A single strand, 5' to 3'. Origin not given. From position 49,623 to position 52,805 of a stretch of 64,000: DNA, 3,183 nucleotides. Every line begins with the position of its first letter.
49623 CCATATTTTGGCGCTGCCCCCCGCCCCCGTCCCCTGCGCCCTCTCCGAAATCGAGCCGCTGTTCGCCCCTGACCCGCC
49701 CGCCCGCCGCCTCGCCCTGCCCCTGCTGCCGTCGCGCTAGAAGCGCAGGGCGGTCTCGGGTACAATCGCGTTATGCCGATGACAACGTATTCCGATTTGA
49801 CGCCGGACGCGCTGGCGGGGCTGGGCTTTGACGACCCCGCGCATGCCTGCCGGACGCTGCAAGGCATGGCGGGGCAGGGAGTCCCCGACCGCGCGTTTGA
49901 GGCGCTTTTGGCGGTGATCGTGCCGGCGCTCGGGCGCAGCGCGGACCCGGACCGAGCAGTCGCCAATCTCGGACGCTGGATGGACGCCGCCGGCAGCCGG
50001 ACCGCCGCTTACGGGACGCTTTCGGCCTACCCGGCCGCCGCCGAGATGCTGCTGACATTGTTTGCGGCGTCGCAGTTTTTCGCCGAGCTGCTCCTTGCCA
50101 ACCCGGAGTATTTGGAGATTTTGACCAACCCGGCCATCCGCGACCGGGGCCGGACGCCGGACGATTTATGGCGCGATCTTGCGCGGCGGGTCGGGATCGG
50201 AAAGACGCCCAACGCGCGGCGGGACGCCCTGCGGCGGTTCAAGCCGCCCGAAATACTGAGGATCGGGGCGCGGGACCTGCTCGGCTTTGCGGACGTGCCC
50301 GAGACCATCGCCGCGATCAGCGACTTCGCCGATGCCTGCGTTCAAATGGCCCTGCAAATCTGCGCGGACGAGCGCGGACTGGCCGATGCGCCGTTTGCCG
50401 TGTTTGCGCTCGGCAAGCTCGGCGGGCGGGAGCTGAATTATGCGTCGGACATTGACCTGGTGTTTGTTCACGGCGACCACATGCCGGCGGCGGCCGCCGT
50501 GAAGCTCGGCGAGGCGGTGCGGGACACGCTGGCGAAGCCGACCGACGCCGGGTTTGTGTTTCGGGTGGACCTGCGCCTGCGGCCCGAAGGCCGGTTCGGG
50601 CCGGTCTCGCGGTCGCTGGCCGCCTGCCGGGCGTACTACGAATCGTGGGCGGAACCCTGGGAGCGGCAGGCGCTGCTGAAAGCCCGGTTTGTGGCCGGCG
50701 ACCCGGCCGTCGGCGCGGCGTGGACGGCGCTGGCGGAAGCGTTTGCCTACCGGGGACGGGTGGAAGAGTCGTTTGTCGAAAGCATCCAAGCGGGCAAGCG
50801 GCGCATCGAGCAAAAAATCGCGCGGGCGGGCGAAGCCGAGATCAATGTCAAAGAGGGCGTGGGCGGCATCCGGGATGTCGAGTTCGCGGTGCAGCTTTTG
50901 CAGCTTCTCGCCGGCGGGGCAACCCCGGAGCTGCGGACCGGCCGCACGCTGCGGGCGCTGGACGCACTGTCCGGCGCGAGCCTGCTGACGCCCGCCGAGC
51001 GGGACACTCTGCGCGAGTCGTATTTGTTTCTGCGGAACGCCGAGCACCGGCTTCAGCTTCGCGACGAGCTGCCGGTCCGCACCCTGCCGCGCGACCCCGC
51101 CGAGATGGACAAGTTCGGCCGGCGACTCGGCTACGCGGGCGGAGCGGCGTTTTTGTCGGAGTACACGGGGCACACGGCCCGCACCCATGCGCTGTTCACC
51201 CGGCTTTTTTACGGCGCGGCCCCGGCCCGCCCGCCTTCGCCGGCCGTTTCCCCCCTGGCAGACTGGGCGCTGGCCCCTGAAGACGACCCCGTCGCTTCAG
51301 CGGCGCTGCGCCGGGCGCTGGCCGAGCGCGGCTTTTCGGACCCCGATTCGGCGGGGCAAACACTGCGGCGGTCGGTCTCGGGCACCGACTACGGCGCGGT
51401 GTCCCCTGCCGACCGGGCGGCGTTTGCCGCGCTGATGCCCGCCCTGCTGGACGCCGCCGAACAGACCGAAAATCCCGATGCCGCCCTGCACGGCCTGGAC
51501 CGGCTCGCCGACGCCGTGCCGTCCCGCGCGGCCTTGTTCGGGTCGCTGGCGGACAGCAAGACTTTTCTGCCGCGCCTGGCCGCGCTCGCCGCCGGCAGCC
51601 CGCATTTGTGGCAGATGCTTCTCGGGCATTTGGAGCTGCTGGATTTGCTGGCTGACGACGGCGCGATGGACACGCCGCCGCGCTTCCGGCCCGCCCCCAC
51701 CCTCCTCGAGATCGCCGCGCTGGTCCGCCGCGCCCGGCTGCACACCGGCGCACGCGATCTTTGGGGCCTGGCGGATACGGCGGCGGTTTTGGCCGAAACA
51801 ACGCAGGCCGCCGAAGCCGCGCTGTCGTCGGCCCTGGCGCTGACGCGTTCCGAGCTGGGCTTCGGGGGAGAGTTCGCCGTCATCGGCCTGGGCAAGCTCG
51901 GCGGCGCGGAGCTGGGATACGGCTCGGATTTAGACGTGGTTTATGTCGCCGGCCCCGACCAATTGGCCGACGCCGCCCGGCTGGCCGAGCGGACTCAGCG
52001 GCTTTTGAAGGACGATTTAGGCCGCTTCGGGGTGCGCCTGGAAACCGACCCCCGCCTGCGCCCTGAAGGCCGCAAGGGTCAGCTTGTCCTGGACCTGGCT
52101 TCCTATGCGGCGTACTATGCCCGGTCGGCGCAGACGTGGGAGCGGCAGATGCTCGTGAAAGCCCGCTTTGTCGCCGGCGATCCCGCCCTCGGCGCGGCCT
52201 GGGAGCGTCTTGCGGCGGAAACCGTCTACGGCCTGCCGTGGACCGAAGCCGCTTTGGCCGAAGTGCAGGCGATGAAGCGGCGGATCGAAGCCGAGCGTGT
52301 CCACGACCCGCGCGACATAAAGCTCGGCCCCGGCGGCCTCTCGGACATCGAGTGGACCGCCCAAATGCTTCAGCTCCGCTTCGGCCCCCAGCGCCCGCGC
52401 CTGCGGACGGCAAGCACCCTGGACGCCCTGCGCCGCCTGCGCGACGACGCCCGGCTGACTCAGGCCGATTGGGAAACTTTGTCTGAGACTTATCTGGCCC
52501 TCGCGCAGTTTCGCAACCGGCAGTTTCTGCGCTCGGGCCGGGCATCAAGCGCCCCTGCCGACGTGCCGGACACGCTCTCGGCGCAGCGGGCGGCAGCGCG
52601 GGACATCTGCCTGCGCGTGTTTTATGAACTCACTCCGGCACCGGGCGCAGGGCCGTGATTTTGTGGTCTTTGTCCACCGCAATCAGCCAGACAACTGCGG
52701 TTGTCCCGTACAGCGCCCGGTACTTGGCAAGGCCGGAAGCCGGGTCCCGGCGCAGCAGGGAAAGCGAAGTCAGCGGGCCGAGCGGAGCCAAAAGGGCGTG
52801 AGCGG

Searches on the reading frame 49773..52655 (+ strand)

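Call 26: search_protein_families(library=pfam, proteins=[window:49773-52655:+], max_evalue=0.01)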
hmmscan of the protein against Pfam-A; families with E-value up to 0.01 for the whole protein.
window:49773-52655:+ (961 aa): 4 families
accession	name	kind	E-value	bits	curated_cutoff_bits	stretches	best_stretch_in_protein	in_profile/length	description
PF03710.21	GlnE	-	1.1e-86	290.8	24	2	92-316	3-248/252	Glutamate-ammonia ligase adenylyltransferase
PF08335.16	GlnD_UR_UTase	-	1.7e-38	132.3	21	2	342-479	4-141/141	GlnD PII-uridylyltransferase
PF03445.19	DUF294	-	9.7e-06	25.9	21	1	174-254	16-99/138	Putative nucleotidyltransferase DUF294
PF10335.14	DUF294_C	-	0.0089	16.3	22.5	0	876-926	58-108/145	Putative nucleotidyltransferase substrate binding domain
